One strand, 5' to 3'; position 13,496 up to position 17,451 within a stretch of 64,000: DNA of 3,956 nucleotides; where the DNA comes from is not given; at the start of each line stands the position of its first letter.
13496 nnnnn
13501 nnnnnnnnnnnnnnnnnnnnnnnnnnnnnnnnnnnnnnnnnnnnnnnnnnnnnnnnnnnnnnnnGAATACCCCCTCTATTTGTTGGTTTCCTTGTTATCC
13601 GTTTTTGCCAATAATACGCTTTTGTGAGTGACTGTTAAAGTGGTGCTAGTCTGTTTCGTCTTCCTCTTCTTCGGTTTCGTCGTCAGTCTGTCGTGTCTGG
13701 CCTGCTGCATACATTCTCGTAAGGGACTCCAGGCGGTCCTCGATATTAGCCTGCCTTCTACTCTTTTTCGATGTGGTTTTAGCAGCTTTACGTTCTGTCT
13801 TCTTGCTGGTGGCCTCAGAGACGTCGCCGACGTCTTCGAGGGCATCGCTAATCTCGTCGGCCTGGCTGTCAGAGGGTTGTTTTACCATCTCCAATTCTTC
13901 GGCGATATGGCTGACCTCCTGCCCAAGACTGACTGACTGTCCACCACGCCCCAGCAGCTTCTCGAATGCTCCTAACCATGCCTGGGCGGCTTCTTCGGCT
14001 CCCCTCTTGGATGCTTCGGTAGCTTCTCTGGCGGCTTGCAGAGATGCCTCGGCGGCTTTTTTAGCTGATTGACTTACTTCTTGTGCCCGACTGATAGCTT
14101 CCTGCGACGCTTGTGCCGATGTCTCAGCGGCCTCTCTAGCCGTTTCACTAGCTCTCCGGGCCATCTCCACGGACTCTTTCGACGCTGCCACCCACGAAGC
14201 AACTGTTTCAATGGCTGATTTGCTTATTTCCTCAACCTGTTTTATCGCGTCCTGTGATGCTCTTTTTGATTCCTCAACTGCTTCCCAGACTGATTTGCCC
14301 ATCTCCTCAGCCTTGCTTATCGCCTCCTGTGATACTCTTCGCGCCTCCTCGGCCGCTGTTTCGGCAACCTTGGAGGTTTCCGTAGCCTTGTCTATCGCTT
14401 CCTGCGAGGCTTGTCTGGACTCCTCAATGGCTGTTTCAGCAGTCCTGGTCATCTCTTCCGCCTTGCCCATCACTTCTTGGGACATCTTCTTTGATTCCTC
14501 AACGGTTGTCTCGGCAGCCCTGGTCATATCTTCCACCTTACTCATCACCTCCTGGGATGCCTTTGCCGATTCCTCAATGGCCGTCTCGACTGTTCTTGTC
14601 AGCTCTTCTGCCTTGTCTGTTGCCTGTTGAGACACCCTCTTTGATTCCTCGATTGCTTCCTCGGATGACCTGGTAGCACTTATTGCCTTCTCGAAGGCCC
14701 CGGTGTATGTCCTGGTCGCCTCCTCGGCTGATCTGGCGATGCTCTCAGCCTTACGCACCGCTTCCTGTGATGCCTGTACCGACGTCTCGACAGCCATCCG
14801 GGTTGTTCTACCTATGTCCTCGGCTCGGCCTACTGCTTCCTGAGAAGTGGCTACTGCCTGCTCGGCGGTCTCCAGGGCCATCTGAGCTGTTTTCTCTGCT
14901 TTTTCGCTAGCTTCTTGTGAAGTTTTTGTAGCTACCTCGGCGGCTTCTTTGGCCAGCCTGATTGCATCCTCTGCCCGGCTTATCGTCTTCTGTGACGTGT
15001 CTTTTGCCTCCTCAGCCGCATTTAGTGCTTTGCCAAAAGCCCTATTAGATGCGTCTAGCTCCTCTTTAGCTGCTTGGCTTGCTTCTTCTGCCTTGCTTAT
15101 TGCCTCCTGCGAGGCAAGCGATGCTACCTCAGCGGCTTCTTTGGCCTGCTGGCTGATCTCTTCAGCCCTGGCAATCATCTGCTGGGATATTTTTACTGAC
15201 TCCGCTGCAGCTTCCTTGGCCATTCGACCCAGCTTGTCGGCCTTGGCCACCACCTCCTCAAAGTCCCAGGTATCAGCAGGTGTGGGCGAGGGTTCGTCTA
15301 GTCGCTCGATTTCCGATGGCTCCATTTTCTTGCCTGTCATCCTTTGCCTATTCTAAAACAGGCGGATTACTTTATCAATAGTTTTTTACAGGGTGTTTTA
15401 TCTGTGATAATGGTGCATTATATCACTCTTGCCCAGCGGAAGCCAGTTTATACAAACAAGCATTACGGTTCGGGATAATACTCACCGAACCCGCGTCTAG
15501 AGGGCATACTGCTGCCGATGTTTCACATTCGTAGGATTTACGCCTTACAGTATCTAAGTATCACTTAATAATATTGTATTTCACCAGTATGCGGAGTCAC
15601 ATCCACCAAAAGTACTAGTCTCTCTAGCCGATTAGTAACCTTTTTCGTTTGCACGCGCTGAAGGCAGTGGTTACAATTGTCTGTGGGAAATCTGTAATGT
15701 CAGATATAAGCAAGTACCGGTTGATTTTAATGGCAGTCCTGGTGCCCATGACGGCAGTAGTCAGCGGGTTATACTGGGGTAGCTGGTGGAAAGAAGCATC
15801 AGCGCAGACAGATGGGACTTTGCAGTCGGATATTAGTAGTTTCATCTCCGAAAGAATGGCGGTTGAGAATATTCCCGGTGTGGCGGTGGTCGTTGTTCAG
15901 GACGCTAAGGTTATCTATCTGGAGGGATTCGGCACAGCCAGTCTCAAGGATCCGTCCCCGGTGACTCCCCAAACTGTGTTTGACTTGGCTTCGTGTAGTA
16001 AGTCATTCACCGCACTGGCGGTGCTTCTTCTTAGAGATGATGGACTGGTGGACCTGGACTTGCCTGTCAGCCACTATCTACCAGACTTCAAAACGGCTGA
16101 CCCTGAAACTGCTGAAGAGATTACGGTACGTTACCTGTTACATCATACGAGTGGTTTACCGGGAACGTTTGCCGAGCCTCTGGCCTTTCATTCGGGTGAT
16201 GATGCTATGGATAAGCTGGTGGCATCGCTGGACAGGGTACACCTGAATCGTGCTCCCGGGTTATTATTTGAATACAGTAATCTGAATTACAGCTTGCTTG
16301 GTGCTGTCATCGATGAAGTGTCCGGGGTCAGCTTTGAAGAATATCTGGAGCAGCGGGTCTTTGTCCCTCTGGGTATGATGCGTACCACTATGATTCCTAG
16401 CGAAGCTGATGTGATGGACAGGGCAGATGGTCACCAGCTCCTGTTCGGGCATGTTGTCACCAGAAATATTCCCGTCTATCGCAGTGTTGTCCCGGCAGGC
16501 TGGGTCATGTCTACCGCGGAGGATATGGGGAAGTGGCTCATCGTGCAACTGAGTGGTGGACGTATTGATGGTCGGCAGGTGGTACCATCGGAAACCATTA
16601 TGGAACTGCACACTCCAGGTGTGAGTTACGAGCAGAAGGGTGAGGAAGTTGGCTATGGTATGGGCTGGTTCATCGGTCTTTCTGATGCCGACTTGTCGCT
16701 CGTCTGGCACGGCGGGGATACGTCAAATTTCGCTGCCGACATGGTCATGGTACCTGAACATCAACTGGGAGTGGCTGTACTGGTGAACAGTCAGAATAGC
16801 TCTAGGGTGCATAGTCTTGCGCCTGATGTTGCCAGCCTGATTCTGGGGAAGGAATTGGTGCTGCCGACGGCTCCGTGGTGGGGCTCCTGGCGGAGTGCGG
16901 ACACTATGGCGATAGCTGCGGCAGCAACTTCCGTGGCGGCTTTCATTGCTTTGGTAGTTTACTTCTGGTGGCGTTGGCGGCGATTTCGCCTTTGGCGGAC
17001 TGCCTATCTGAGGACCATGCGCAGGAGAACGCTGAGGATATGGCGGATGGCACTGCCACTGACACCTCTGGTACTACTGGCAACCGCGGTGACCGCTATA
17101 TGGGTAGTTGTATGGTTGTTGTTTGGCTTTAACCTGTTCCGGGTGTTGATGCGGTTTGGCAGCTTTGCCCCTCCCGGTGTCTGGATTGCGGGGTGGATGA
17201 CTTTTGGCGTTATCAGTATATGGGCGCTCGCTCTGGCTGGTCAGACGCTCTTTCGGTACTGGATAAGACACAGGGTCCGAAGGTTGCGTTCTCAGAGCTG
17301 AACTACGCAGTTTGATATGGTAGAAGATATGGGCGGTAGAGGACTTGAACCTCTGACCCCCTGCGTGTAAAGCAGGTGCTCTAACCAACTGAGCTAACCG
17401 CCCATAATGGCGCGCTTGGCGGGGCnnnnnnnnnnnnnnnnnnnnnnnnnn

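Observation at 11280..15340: Candidate cytoskeletal module: tubulin homologue, tail-anchored membrane protein and two coiled-coil proteins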

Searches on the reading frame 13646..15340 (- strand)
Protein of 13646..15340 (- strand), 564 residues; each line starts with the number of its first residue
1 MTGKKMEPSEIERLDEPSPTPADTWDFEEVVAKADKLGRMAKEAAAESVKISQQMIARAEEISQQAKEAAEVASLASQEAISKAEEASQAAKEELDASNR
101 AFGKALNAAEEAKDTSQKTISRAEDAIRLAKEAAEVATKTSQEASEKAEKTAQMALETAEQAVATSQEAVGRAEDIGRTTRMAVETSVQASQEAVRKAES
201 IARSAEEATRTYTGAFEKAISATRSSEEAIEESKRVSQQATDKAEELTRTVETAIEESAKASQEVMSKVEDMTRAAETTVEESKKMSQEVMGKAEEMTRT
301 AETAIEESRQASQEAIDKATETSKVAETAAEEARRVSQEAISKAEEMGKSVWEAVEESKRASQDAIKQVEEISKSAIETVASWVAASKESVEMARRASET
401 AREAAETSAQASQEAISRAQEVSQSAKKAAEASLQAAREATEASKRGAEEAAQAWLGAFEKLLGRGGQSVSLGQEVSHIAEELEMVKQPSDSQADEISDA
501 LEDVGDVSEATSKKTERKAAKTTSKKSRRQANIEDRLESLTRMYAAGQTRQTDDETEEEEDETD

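Call 3: search_protein_families(library=pfam, proteins=[window:13646-15340:-], max_evalue=0.01)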
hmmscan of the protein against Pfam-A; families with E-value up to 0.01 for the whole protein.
window:13646-15340:- (564 aa): 0 families

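Call 4: search_protein_families(library=ncbifam, proteins=[window:13646-15340:-], max_evalue=0.01)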
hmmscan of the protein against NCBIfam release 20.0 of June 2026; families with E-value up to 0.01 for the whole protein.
window:13646-15340:- (564 aa): 0 families

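Call 36: find_homologous_proteins(query=window:13646-15340:-, max_evalue=0.00001)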
Query window:13646-15340:- (564 aa): 2 proteins with E <= 0.00001 among 8000 candidates.
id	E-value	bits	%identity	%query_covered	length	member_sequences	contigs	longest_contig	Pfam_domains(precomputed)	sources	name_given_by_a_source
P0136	4.9e-14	71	32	50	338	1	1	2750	-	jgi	jgi:hypothetical protein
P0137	5.8e-9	54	39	42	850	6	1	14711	PF13426.14,PF13188.14,PF08448.17,PF02518.32,PF00512.32,PF00989.32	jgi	-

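Call 56: predict_structure(protein=window:13646-15340:-)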
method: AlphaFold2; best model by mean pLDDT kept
length: 564 residues; sequences in the alignment: 1
mean_pLDDT: 64.4   pTM: 0.39
mean pLDDT of the five models: 64.4, 62.2, 59.5, 58.0, 52.2
residues with pLDDT >= 90: 0; 70-90: 215; 50-70: 288; < 50: 61
segments of 3 or more residues with pLDDT < 50: 1-3, 7-12, 16-20, 383-386, 462-472, 550-564
pLDDT, mean of each block of 10 residues (from residue 1): 48 48 58 76 75 71 69 75 77 78 79 80 75 63 61 76 79 82 78 77 74 69 60 71 77 76 78 79 75 71 63 59 62 63 63 62 59 56 48 59 61 59 60 59 59 53 45 52 54 55 54 51 51 53 54 45 43
secondary structure, 60 per line:
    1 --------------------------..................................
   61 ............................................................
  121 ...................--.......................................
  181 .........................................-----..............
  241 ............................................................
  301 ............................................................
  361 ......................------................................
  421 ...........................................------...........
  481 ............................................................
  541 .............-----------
elements in order: H27-139 H142-221 H227-382 H389-463 H470-553

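Call 58: fold_search(model_id=the predicted structure, library=pdb)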
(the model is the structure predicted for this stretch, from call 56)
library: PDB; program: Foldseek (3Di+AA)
matches with E <= 10: 526; with E <= 0.001: 0
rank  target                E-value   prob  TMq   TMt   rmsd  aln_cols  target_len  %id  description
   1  8to0_AK               1.7e-02  0.95  0.21  0.27  20.4       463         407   14  48-nm repeating structure of doublets from mouse sperm flagella (released 2023-11-01)
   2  7sqc_1Y               3.0e-02  0.96  0.19  0.34  37.1       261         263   14  Ciliary C1 central pair apparatus isolated from Chlamydomonas reinhardtii (released 2022-04-13)
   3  9fqr_A0               3.6e-02  0.99  0.27  0.33  18.2       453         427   10  96-nm repeat of axonemal doublet microtubules from bovine sperm (released 2025-03-26)
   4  8otz_Cr               3.7e-02  0.98  0.27  0.34  20.9       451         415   12  48-nm repeat of the native axonemal doublet microtubule from bovine sperm (released 2023-11-22)
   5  8otz_F3               3.7e-02  0.89  0.20  0.25  19.7       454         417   12  48-nm repeat of the native axonemal doublet microtubule from bovine sperm (released 2023-11-22)
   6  8snb_8J               4.1e-02  0.82  0.19  0.24  22.1       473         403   12  atomic model of sea urchin sperm doublet microtubule (48-nm periodicity) (released 2023-06-28)
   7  8otz_Cn               4.3e-02  0.96  0.22  0.30  22.3       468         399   12  48-nm repeat of the native axonemal doublet microtubule from bovine sperm (released 2023-11-22)
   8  7rro_C8               4.5e-02  0.95  0.24  0.31  17.2       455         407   12  Structure of the 48-nm repeat doublet microtubule from bovine tracheal cilia (released 2021-10-27)
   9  8iyj_B2               5.0e-02  0.96  0.23  0.30  21.2       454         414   11  Cryo-EM structure of the 48-nm repeat doublet microtubule from mouse sperm (released 2023-07-05)
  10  8otz_Cv               6.6e-02  0.97  0.27  0.35  21.4       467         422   10  48-nm repeat of the native axonemal doublet microtubule from bovine sperm (released 2023-11-22)
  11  9cpc_3E               6.6e-02  0.94  0.22  0.30  22.8       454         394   13  Atomic model of porcine brain ventricles cilia doublet microtubule (48-nm periodicity) (released 2024-10-23)
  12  8to0_BJ               6.9e-02  0.85  0.23  0.28  20.1       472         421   13  48-nm repeating structure of doublets from mouse sperm flagella (released 2023-11-01)
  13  8iyj_C1               6.9e-02  0.82  0.21  0.26  19.0       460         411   13  Cryo-EM structure of the 48-nm repeat doublet microtubule from mouse sperm (released 2023-07-05)
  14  9cpc_3F               7.6e-02  0.96  0.24  0.32  22.1       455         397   13  Atomic model of porcine brain ventricles cilia doublet microtubule (48-nm periodicity) (released 2024-10-23)
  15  7rro_B1               8.3e-02  0.96  0.27  0.35  20.5       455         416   10  Structure of the 48-nm repeat doublet microtubule from bovine tracheal cilia (released 2021-10-27)
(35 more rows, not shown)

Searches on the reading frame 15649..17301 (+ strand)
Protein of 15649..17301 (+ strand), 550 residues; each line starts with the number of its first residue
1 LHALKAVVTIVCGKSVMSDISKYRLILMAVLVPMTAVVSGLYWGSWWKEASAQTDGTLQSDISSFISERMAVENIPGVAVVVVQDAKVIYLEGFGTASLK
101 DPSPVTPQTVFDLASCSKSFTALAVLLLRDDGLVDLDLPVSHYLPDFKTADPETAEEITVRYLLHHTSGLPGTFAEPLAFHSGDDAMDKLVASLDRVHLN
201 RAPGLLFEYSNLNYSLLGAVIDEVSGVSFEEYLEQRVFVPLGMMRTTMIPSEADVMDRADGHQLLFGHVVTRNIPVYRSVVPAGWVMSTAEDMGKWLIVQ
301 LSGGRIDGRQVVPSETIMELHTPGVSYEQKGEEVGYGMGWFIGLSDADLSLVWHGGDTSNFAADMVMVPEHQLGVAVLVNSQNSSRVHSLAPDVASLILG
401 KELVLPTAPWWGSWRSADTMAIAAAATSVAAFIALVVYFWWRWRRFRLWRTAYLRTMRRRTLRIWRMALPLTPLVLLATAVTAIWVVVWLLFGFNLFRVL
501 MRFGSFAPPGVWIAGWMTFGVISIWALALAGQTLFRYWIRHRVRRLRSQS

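Call 3: search_protein_families(library=pfam, proteins=[window:15649-17301:+], max_evalue=0.01)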
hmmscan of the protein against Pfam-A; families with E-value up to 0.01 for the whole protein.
window:15649-17301:+ (550 aa): 1 family
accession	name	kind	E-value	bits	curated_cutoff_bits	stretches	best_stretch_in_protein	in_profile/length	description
PF00144.29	Beta-lactamase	-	2.8e-76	257.2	27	1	64-388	3-317/329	Beta-lactamase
